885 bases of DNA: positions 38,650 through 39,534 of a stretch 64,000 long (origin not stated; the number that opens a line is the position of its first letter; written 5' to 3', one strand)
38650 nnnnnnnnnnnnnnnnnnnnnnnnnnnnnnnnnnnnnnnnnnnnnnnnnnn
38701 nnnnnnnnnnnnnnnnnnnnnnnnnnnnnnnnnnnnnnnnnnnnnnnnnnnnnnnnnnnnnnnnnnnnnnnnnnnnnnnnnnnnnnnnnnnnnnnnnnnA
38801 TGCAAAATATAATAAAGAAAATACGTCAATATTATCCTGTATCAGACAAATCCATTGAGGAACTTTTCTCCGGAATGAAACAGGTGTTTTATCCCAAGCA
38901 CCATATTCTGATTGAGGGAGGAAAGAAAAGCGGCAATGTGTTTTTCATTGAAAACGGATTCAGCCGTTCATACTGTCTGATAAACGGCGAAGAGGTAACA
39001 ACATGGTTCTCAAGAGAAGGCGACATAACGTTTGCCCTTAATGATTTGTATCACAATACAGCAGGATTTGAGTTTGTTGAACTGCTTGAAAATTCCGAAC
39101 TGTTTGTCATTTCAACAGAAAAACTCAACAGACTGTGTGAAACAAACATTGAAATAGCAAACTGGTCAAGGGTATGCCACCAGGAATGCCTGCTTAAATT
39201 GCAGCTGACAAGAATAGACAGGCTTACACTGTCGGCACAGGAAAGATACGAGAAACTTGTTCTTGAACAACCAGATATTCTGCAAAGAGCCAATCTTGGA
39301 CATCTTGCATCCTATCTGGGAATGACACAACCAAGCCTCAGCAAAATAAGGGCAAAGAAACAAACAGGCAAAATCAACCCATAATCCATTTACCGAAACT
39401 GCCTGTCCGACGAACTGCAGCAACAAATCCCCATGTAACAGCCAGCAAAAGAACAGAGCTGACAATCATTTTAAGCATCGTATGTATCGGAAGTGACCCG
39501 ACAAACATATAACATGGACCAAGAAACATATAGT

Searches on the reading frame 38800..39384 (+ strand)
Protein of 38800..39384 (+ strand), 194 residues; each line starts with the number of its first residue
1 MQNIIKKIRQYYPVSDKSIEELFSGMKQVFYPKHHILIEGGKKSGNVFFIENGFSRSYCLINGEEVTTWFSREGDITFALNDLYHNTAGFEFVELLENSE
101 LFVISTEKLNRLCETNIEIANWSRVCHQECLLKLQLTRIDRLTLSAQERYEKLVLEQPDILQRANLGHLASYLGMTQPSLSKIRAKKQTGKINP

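Call 33: find_encoding_contigs(protein=window:38800-39384:+, flank=7000, max_places=10)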
Protein window:38800-39384:+ (194 aa): 23 contigs read that carry it; 7 places shown.
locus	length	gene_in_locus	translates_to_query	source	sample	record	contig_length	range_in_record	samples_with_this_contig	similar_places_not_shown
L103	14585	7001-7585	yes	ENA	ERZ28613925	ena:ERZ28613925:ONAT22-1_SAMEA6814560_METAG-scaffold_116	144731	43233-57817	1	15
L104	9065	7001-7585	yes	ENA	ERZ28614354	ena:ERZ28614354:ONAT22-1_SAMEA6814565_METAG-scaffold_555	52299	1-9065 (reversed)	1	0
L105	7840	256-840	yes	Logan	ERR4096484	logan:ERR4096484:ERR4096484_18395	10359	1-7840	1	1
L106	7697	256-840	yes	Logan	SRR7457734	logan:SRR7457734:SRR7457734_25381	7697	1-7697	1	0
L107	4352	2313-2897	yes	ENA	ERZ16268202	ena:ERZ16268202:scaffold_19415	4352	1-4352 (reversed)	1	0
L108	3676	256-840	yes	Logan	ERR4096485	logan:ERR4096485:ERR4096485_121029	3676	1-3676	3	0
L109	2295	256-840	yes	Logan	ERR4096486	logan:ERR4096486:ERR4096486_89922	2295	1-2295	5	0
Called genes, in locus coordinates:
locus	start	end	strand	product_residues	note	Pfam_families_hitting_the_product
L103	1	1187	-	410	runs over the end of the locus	PF07670:Gate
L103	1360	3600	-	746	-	PF17678:Glyco_hydro_92N, PF07971:Glyco_hydro_92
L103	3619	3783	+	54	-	-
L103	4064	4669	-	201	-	-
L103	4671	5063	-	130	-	-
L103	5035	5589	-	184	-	-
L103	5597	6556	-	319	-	-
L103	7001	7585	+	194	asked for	PF00027:cNMP_binding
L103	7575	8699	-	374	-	PF01757:Acyl_transf_3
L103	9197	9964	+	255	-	PF16439:DUF5036 (weak)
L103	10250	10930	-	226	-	PF00230:MIP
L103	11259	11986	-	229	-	PF02254:TrkA_N, PF03721:UDPG_MGDP_dh_N (weak), PF03807:F420_oxidored (faint)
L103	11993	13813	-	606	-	PF02386:TrkH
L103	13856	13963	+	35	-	-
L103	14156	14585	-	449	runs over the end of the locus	PF01979:Amidohydro_1, PF12890:DHOase, PF07969:Amidohydro_3 (weak)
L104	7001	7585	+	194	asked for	PF00027:cNMP_binding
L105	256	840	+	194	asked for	PF00027:cNMP_binding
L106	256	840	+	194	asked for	PF00027:cNMP_binding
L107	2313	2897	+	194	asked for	PF00027:cNMP_binding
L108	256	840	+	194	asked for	PF00027:cNMP_binding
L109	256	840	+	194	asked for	PF00027:cNMP_binding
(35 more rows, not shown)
